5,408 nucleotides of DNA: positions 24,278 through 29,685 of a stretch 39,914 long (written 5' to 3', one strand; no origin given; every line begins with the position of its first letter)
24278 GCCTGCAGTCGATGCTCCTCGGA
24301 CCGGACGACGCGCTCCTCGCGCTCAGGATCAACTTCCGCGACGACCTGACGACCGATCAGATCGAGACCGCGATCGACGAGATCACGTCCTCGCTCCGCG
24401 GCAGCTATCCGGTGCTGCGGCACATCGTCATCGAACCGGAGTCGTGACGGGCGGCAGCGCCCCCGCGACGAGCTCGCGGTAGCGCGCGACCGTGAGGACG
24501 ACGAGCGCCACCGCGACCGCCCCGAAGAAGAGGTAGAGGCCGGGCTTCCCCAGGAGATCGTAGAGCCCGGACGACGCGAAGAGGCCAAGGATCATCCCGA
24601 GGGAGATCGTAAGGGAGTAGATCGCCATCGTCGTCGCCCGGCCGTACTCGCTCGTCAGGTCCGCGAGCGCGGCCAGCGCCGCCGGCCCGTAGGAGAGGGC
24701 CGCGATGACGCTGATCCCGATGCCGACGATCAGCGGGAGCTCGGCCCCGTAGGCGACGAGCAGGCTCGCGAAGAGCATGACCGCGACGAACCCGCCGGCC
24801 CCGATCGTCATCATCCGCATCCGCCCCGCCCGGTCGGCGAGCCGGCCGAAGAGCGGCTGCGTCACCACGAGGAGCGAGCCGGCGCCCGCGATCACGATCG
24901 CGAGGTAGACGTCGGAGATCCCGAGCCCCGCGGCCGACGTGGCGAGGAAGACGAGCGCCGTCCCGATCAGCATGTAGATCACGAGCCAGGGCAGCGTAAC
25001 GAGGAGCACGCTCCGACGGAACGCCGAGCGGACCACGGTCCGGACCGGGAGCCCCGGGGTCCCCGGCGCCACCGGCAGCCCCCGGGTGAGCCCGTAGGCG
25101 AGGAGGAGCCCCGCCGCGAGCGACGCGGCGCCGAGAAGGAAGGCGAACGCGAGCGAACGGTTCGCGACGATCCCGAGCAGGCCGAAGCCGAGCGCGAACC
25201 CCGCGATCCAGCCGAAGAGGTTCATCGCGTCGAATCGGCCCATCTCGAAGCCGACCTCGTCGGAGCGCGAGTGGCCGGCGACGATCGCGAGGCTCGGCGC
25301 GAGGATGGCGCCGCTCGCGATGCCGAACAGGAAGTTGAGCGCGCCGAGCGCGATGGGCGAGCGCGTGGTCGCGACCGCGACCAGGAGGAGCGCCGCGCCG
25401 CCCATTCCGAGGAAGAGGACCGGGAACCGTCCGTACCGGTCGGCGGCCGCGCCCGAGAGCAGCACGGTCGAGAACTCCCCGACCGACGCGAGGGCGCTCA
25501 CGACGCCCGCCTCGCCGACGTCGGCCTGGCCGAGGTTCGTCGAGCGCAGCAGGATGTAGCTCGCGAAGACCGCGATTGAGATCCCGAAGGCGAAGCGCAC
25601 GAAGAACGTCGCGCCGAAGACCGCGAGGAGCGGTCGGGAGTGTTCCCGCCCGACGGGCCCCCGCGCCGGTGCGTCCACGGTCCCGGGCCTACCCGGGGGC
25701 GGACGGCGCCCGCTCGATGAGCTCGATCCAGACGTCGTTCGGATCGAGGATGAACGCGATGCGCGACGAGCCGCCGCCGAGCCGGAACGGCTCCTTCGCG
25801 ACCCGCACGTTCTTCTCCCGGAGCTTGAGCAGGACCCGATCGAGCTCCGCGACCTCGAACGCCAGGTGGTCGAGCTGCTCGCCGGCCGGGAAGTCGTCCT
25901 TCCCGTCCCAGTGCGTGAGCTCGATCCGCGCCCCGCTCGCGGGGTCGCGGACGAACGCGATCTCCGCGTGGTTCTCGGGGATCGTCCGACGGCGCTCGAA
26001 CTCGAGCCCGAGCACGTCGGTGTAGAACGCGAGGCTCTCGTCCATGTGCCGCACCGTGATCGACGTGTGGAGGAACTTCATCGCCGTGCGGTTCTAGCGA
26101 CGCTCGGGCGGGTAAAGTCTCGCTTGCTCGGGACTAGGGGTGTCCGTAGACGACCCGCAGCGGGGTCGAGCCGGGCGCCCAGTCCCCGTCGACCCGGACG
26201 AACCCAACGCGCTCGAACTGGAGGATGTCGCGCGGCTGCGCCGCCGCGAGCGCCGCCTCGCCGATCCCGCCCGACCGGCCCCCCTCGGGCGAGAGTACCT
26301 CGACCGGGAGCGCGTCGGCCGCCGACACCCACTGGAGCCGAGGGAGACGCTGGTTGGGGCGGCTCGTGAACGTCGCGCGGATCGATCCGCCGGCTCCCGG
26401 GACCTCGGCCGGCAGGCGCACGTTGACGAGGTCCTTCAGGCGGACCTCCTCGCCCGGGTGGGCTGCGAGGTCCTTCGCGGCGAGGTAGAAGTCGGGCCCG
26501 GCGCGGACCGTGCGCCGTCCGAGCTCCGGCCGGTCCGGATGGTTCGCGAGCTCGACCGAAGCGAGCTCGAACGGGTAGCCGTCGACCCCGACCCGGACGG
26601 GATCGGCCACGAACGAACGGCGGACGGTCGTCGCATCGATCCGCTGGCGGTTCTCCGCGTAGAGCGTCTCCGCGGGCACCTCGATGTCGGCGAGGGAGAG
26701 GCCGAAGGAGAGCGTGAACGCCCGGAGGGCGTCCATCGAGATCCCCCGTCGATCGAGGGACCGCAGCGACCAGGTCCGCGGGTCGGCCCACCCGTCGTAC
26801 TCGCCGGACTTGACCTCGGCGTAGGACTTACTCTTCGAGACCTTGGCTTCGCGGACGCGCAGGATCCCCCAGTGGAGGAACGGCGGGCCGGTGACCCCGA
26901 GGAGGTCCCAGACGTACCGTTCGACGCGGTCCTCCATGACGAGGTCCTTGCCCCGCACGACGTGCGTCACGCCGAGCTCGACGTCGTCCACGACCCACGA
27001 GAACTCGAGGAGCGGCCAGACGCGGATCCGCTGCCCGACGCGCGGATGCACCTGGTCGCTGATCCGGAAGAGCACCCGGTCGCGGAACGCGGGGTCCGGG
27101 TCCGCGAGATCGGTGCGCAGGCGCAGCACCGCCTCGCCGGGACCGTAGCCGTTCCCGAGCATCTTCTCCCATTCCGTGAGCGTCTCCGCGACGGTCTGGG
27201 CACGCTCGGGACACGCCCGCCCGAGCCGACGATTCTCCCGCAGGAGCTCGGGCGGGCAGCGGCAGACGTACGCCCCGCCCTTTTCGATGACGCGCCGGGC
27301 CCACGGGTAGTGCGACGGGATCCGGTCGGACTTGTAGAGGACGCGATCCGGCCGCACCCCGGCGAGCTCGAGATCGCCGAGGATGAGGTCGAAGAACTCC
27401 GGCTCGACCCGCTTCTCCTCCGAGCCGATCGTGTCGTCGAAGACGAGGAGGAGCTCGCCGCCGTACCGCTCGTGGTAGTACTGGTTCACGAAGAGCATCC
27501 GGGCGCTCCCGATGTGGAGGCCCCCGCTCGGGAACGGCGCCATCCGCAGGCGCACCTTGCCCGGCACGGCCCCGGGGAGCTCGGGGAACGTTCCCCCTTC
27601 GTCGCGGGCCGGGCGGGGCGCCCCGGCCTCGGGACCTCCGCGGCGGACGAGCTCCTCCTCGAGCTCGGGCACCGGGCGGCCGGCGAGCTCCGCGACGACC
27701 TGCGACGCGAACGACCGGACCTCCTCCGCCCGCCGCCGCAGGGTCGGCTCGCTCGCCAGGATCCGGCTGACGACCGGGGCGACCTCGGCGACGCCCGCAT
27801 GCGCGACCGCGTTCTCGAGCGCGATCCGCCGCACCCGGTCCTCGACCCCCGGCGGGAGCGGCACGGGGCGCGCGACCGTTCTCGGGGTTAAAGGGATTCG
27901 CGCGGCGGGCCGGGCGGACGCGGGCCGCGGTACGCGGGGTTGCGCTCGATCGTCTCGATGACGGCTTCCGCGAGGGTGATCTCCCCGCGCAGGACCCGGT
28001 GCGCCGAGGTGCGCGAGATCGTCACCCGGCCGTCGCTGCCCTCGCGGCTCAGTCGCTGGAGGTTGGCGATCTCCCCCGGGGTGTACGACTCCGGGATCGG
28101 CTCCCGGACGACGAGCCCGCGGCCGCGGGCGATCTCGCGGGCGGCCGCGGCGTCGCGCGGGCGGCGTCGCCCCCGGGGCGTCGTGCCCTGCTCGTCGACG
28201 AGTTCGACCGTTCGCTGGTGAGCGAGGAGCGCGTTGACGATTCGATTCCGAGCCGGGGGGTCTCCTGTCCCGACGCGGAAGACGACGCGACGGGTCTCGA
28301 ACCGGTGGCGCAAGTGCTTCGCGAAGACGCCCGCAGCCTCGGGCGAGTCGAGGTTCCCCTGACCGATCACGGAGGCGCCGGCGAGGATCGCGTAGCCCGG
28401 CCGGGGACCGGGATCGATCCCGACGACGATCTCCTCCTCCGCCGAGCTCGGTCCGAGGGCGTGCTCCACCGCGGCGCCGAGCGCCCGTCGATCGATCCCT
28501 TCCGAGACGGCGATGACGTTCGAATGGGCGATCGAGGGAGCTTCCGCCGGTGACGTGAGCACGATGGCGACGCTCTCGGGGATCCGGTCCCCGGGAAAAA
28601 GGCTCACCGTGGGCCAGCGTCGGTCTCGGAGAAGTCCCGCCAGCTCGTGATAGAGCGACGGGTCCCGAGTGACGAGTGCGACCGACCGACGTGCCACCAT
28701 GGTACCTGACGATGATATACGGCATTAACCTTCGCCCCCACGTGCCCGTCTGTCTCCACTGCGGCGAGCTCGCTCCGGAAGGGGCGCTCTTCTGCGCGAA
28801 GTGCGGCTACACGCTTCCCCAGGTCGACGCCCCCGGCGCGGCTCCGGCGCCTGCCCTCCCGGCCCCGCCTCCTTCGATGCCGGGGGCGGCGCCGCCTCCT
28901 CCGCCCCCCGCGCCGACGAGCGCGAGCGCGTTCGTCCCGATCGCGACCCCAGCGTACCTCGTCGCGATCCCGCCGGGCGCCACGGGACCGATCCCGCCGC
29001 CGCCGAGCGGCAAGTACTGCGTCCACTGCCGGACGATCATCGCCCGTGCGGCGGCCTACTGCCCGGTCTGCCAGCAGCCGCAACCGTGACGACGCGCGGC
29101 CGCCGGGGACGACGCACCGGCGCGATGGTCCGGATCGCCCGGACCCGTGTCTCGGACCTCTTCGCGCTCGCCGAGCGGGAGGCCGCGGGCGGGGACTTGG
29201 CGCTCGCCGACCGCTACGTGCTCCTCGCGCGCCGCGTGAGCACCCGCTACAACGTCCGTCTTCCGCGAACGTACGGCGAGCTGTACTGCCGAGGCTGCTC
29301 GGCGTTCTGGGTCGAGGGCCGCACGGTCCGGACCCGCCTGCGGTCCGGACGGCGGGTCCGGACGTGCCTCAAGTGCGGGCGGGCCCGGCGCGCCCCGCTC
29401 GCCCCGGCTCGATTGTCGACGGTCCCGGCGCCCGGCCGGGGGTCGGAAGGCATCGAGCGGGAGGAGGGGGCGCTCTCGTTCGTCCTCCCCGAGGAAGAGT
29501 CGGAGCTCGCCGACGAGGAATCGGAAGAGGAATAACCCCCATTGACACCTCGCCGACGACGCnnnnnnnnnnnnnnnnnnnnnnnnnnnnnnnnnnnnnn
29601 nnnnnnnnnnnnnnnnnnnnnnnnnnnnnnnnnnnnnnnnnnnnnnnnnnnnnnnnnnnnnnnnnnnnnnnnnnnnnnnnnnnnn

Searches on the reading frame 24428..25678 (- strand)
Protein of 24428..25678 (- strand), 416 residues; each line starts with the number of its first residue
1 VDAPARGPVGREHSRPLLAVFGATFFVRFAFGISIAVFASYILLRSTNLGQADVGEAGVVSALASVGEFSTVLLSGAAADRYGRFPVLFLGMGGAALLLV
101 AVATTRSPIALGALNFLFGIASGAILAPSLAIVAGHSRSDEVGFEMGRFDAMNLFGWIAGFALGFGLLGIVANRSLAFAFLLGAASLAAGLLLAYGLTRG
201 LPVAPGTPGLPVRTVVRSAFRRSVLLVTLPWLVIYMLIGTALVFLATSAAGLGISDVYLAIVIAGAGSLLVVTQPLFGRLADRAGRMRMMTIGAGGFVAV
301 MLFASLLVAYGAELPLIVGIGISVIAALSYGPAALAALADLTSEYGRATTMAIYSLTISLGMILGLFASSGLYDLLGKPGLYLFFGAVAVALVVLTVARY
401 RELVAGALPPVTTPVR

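Call 27: search_protein_families(library=pfam, proteins=[window:24428-25678:-], max_evalue=0.001)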
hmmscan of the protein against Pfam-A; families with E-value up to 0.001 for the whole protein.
window:24428-25678:- (416 aa): 1 family
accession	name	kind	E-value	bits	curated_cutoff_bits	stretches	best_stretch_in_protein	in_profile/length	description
PF07690.21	MFS_1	-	6.3e-29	101.4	33.4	2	233-398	7-170/347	Major Facilitator Superfamily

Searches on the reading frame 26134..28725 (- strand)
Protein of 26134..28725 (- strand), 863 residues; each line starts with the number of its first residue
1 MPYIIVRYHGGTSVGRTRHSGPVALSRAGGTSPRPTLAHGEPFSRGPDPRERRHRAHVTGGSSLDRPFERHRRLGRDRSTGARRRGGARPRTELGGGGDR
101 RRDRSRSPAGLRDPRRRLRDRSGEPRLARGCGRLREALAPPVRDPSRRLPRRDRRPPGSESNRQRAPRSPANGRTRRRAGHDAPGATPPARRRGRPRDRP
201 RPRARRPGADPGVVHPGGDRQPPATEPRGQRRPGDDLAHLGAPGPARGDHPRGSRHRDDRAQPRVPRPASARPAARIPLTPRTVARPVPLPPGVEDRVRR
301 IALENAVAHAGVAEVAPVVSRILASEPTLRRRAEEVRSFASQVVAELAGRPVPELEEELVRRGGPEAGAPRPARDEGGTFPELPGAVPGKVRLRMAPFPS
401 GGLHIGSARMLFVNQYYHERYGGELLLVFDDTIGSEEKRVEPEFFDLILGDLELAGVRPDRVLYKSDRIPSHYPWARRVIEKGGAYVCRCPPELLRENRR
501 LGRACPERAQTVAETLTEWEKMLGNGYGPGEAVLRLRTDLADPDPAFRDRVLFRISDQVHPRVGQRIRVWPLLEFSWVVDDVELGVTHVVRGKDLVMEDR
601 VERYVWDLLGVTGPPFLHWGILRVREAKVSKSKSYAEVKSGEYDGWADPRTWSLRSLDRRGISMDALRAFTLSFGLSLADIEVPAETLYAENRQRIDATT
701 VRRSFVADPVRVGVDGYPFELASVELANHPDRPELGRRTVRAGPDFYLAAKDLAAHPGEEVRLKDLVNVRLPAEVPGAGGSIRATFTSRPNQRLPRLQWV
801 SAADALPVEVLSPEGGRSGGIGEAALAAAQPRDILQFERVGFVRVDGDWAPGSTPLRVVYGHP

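Call 27: search_protein_families(library=pfam, proteins=[window:26134-28725:-], max_evalue=0.001)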
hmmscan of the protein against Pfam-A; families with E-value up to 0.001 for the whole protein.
window:26134-28725:- (863 aa): 3 families
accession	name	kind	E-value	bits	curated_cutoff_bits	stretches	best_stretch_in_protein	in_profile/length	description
PF00749.27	tRNA-synt_1c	-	6.2e-57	193.3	23.4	1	390-694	1-310/314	tRNA synthetases class I (E and Q), catalytic domain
PF03950.23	tRNA-synt_1c_C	-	3.8e-13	49.9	23.9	1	702-779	3-80/91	tRNA synthetases class I (E and Q), anti-codon binding domain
PF20974.2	tRNA-synt_1c_C2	-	4.1e-08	34.2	23.9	1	797-846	2-69/69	tRNA synthetases class I (E and Q), anti-codon binding domain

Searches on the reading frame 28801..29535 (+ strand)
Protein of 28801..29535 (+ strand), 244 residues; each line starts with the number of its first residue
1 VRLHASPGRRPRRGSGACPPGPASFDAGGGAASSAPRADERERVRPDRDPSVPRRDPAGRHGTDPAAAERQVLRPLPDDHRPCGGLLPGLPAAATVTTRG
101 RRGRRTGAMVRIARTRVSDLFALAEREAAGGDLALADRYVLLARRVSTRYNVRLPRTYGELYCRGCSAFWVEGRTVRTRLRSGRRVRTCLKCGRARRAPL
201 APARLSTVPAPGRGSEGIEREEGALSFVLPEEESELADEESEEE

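Call 27: search_protein_families(library=pfam, proteins=[window:28801-29535:+], max_evalue=0.001)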
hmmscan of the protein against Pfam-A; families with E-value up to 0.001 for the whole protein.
window:28801-29535:+ (244 aa): 1 family
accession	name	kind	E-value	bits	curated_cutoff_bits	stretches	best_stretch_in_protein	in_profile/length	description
PF04032.22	Rpr2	-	2.8e-11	44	29.3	1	117-193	2-90/90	RNAse P Rpr2/Rpp21/SNM1 subunit domain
